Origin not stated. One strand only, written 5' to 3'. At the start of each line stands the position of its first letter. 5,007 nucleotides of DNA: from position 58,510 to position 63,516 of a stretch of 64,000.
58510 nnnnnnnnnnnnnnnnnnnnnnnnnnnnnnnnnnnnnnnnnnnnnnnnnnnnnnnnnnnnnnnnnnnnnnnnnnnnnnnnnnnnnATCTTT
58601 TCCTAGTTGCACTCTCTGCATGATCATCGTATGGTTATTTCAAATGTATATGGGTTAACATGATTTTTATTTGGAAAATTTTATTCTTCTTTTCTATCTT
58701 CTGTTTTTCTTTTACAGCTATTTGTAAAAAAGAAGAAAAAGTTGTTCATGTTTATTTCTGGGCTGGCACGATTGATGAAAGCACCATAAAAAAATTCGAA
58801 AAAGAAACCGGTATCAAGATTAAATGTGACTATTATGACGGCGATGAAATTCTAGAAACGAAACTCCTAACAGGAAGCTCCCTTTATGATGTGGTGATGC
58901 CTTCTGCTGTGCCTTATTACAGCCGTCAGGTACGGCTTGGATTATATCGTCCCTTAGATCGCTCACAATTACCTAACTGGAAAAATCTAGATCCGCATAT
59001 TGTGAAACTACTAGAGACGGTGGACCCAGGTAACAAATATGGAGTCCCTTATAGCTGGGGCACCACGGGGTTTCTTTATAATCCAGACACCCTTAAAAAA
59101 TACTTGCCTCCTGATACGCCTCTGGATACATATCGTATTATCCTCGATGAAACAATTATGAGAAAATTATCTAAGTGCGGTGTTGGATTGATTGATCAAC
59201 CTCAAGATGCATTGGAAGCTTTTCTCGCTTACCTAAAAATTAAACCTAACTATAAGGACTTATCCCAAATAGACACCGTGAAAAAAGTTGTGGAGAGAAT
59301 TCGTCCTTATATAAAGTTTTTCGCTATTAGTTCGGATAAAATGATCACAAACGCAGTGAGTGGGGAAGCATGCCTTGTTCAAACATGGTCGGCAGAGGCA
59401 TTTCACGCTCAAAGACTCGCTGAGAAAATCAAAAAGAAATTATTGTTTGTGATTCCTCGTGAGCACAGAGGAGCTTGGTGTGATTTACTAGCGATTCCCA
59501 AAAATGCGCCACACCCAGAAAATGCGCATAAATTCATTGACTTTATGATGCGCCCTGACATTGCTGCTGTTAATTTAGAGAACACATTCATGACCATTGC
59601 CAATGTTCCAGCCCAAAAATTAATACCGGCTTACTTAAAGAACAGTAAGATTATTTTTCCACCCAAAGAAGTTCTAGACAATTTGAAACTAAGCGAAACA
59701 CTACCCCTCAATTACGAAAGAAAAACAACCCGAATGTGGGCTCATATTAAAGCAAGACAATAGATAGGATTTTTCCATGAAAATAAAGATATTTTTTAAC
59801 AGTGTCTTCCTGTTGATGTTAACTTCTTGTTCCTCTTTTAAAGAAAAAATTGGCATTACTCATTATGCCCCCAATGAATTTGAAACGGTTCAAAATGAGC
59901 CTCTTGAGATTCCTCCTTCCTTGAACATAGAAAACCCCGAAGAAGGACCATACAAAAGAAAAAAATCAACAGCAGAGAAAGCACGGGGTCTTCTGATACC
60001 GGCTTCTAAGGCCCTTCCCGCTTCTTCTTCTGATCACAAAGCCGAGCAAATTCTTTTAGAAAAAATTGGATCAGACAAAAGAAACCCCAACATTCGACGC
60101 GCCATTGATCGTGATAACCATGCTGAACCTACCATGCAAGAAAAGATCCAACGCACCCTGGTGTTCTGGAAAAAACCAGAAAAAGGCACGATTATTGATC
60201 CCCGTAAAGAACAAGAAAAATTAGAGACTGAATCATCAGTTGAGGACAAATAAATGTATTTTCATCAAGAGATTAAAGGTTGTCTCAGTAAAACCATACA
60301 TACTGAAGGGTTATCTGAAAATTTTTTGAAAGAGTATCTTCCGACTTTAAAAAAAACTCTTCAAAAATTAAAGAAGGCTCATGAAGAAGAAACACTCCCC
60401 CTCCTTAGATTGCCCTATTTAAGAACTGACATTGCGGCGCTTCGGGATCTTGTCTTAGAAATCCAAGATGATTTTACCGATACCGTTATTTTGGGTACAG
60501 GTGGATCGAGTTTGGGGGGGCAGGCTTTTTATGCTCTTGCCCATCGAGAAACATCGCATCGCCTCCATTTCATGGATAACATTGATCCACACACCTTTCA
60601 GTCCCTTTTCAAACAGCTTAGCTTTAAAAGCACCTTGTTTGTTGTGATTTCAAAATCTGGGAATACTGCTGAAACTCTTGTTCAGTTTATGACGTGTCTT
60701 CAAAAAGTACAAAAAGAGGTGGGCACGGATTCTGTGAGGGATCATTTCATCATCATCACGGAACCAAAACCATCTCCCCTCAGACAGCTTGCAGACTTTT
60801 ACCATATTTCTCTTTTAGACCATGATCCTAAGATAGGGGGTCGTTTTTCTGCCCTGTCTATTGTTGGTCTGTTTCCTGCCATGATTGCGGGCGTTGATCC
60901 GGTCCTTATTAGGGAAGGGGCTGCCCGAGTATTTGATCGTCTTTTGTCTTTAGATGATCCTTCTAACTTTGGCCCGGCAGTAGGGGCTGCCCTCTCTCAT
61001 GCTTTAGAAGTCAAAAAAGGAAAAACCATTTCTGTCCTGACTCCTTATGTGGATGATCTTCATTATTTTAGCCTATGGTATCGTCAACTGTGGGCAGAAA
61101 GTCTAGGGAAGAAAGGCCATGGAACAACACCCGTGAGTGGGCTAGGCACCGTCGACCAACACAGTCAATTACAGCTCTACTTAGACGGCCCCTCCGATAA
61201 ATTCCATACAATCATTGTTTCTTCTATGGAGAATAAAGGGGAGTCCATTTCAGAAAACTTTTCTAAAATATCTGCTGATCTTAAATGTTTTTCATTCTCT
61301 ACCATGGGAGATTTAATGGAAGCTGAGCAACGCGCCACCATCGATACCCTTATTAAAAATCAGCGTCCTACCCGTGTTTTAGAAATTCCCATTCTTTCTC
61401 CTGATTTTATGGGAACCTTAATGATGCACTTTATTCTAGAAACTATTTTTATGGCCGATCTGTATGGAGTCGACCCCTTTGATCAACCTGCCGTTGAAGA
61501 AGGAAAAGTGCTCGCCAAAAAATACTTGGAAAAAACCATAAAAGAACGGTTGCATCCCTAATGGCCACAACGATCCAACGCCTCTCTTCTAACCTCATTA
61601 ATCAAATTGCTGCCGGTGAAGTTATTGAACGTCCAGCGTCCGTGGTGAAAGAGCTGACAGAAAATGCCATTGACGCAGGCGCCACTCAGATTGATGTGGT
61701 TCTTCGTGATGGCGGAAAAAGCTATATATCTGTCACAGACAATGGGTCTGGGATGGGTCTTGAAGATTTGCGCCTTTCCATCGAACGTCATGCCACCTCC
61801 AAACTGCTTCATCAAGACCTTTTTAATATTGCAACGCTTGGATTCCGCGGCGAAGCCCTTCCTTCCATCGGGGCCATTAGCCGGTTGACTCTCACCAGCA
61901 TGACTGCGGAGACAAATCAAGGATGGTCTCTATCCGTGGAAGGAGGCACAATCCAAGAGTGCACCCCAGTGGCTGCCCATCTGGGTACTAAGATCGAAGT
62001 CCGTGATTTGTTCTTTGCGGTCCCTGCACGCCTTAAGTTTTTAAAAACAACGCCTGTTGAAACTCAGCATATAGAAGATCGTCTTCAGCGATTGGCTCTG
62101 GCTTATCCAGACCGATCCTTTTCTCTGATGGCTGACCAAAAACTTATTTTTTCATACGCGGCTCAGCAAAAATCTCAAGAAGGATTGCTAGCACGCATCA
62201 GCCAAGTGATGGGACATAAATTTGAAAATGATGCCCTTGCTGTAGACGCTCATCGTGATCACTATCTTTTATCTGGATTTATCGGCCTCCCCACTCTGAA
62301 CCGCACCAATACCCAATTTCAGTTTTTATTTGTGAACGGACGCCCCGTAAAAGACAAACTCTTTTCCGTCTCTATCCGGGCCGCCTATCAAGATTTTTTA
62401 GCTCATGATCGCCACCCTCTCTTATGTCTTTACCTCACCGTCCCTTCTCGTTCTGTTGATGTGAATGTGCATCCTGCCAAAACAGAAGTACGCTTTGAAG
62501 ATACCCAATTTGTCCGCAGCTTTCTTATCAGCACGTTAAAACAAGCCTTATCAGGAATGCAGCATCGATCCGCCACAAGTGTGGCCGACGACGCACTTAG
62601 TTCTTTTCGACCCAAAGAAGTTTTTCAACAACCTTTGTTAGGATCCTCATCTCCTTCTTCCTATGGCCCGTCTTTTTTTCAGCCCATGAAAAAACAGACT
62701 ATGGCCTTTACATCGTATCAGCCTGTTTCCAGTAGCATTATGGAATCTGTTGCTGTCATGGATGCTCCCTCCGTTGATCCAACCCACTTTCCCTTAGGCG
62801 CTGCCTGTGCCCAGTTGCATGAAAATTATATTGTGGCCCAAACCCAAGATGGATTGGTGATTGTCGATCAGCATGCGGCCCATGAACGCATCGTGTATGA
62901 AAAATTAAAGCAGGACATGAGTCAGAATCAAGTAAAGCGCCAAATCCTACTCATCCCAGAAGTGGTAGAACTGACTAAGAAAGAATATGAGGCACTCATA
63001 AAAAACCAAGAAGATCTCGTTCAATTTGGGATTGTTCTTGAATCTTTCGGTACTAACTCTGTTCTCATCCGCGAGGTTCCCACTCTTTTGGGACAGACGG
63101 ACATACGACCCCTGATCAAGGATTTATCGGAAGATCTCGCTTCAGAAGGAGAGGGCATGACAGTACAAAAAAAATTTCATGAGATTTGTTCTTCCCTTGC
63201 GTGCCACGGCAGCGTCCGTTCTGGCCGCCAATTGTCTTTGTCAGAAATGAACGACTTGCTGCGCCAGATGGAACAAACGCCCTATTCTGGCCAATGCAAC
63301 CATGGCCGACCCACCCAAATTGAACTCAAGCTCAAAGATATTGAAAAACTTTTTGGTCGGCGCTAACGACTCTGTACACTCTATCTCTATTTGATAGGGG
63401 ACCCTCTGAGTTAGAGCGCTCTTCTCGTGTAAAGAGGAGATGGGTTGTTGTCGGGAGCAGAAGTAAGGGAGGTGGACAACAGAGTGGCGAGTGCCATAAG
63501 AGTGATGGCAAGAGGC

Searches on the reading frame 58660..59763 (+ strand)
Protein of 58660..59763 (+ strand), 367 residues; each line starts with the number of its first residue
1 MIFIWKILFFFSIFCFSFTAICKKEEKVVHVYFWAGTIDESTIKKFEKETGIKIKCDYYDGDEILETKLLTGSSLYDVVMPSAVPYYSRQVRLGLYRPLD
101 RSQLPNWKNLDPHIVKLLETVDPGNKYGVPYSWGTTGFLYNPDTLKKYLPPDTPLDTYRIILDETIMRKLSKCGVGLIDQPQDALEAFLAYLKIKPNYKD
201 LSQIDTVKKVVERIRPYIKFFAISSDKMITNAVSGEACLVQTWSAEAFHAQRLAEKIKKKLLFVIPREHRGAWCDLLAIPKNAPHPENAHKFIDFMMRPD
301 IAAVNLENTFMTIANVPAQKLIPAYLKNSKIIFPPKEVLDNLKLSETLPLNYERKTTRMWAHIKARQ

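Call 5: search_protein_families(library=pfam, proteins=[window:58660-59763:+], max_evalue=0.01)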
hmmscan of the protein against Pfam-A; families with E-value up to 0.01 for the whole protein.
window:58660-59763:+ (367 aa): 4 families
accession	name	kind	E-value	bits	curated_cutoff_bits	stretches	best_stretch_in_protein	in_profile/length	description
PF13416.11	SBP_bac_8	-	2.8e-24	86.8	27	1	43-307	3-254/279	Bacterial extracellular solute-binding protein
PF01547.30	SBP_bac_1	-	2.5e-16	61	26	2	39-148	11-124/307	Bacterial extracellular solute-binding protein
PF13343.11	SBP_bac_6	-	7e-15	55.6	24.6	1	75-320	3-223/245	Bacterial extracellular solute-binding protein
PF13531.11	SBP_bac_11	-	2.7e-05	24.5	25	0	210-303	129-219/227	Bacterial extracellular solute-binding protein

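Call 6: search_protein_families(library=ncbifam, proteins=[window:58660-59763:+], max_evalue=0.1)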
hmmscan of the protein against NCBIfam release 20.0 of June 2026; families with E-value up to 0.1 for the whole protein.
window:58660-59763:+ (367 aa): 7 families
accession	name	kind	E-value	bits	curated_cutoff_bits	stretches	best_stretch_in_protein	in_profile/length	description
NF007962.0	PRK10682.1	equivalog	9.4e-77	258.5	636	1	23-365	26-368/370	spermidine/putrescine ABC transporter substrate-binding protein PotF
NF007048.0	PRK09501.1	equivalog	6.4e-39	133.8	582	1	8-341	8-323/348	spermidine/putrescine ABC transporter substrate-binding protein PotD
NF041888.1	ABC_SBP_YdcS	equivalog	1.5e-14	53.7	725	1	43-303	55-311/379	putative ABC transporter substrate-binding protein YdcS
NF043073.1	MMSYN1_0195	equivalog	2.6e-08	32.5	1250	1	29-83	600-652/1021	spermidine/putrescine ABC transporter permease/substrate-binding protein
TIGR03261.1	phnS2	equivalog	0.003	16.7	392.75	1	215-319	193-293/334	putative 2-aminoethylphosphonate ABC transporter substrate-binding protein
NF008633.1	PRK11622.1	subfamily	0.0044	15.9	203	1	274-309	302-337/397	ABC transporter substrate-binding protein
NF011620.1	PRK15046.1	equivalog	0.027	13.2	310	0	278-299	254-275/334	2-aminoethylphosphonate ABC transporter substrate-binding protein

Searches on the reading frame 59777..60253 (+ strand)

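Call 5: search_protein_families(library=pfam, proteins=[window:59777-60253:+], max_evalue=0.01)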
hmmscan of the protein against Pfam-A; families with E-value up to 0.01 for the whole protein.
window:59777-60253:+ (158 aa): 1 family
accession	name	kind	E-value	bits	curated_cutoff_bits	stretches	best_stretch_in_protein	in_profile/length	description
PF11233.13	DUF3035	-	1.9e-20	74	23.2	1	23-153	2-137/141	Protein of unknown function (DUF3035)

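Call 6: search_protein_families(library=ncbifam, proteins=[window:59777-60253:+], max_evalue=0.1)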
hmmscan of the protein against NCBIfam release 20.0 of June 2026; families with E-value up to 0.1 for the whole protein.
window:59777-60253:+ (158 aa): 0 families

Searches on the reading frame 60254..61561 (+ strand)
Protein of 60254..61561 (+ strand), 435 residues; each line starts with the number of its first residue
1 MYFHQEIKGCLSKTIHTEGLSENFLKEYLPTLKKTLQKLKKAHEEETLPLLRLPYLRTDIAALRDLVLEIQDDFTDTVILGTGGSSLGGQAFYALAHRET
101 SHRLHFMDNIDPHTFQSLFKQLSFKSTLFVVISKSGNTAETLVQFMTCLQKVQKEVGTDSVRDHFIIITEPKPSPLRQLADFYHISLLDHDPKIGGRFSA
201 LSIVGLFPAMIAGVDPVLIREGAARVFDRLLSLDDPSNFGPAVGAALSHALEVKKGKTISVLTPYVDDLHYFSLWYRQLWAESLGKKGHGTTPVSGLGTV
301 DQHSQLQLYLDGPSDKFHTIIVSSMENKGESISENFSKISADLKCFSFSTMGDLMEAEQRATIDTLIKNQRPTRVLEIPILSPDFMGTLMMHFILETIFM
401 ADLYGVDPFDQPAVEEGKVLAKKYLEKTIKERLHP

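Call 5: search_protein_families(library=pfam, proteins=[window:60254-61561:+], max_evalue=0.01)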
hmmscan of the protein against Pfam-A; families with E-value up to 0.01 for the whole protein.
window:60254-61561:+ (435 aa): 1 family
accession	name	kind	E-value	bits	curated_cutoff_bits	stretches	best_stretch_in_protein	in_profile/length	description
PF00342.24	PGI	-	2.8e-28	99.3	22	1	73-427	95-468/486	Phosphoglucose isomerase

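Call 6: search_protein_families(library=ncbifam, proteins=[window:60254-61561:+], max_evalue=0.1)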
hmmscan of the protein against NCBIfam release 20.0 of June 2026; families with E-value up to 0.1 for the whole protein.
window:60254-61561:+ (435 aa): 12 families
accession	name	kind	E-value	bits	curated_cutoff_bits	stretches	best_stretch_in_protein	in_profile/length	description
NF003016.0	PRK03868.1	equivalog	1.4e-74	251.4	487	1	29-427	13-409/410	glucose-6-phosphate isomerase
NF040629.1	PGI_Meth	equivalog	4.4e-58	197.3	350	1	72-419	59-393/396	glucose-6-phosphate isomerase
NF010697.0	PRK14097.1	equivalog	1.5e-51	175.4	443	1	22-431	17-438/448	glucose-6-phosphate isomerase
NF007080.0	PRK09533.1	equivalog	1.3e-46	159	712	2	57-296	438-676/949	bifunctional transaldolase/phosoglucose isomerase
NF010696.0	PRK14096.1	equivalog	1.7e-42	145.6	671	1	71-427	111-464/528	glucose-6-phosphate isomerase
NF010695.0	PRK14095.1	equivalog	4.6e-37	127.8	703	1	71-428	148-513/536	glucose-6-phosphate isomerase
NF001211.0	PRK00179.1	equivalog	3.1e-32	111.7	492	1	73-427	145-518/544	glucose-6-phosphate isomerase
TIGR02128.1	G6PI_arch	equivalog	1.7e-06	27.2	213.9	1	74-154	21-95/308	bifunctional phosphoglucose/phosphomannose isomerase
NF006423.0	PRK08674.1-2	equivalog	6.6e-06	25.2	254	1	69-154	23-101/317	bifunctional phosphoglucose/phosphomannose isomerase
NF006426.0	PRK08674.1-6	subfamily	0.0013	17.7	295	1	66-151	37-116/354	bifunctional phosphoglucose/phosphomannose isomerase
NF006425.0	PRK08674.1-5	equivalog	0.0017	17.3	471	1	69-151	44-120/358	bifunctional phosphoglucose/phosphomannose isomerase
NF006422.0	PRK08674.1-1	subfamily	0.01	15.3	317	1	76-154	27-93/302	bifunctional phosphoglucose/phosphomannose isomerase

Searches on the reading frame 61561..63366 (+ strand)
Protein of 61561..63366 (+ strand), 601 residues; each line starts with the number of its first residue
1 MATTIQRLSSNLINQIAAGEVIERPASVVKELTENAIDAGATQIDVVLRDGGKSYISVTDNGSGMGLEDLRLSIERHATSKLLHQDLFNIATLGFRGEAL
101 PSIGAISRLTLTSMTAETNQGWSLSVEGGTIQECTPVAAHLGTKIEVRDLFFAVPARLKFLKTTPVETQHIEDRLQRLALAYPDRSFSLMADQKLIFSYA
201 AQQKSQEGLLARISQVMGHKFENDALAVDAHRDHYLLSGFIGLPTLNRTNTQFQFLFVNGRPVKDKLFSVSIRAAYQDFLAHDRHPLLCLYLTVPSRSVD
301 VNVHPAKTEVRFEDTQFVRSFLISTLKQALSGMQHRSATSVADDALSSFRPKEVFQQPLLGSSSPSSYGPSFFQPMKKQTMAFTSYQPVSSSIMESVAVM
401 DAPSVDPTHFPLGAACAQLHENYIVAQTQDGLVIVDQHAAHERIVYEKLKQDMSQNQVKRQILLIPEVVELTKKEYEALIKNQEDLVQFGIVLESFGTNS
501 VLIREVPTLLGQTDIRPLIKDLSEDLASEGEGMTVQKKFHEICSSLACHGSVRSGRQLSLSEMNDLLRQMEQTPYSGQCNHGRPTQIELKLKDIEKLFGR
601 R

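Call 5: search_protein_families(library=pfam, proteins=[window:61561-63366:+], max_evalue=0.01)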
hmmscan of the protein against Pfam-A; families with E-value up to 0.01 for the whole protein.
window:61561-63366:+ (601 aa): 4 families
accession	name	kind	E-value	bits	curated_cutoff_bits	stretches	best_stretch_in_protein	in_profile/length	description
PF08676.16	MutL_C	-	6.7e-49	165.7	25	1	417-558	2-142/142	MutL C terminal dimerisation domain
PF01119.25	DNA_mis_repair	-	1.2e-36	125.3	26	1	213-330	1-118/119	DNA mismatch repair protein, C-terminal domain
PF13589.12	HATPase_c_3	-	1.9e-10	41.3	25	1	26-119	4-98/137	Histidine kinase-, DNA gyrase B-, and HSP90-like ATPase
PF02518.31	HATPase_c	-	2.1e-07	31.8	26.4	1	23-79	4-63/111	Histidine kinase-, DNA gyrase B-, and HSP90-like ATPase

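Call 6: search_protein_families(library=ncbifam, proteins=[window:61561-63366:+], max_evalue=0.1)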
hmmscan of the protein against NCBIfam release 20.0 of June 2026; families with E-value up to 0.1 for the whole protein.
window:61561-63366:+ (601 aa): 12 families
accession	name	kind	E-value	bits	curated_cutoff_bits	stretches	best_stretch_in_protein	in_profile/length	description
NF000953.0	PRK00095.2-4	equivalog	2.3e-247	822.8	693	1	4-601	2-611/611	DNA mismatch repair endonuclease MutL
NF000952.0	PRK00095.2-2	subfamily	4.6e-208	692.6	840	2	4-353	2-350/623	DNA mismatch repair endonuclease MutL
NF000949.0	PRK00095.1-2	equivalog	1e-193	645.8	750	2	3-356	5-351/634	DNA mismatch repair endonuclease MutL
TIGR00585.2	mutl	equivalog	1.4e-174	582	180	2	5-345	1-337/555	DNA mismatch repair endonuclease MutL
NF000950.0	PRK00095.1-3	equivalog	2.6e-141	472.1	756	2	3-332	2-327/641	DNA mismatch repair endonuclease MutL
NF000948.0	PRK00095.1-1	equivalog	7.8e-122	408.3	701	2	4-343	2-342/625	DNA mismatch repair endonuclease MutL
NF000951.0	PRK00095.2-1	equivalog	1.7e-104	350.5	391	2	2-342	2-344/559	DNA mismatch repair endonuclease MutL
NF000954.0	PRK00095.2-5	equivalog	3.6e-87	293.1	937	1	3-525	5-523/588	DNA mismatch repair endonuclease MutL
NF050001.1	restrict_BbrUII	equivalog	9.6e-05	21.1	550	1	26-70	22-64/659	BbrUII/HgiDII family restriction enzyme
NF041932.1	MzaB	equivalog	0.00019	19.9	850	1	27-120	14-107/480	MZA anti-phage system associated ATPase MzaB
NF047352.1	P_loop_sacsin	domain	0.0045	17.4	50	1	28-78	3-50/80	sacsin N-terminal ATP-binding-like domain-containing protein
TIGR02916.1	PEP_his_kin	equivalog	0.023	13.3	300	1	23-67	578-625/679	XrtA/PEP-CTERM system histidine kinase PrsK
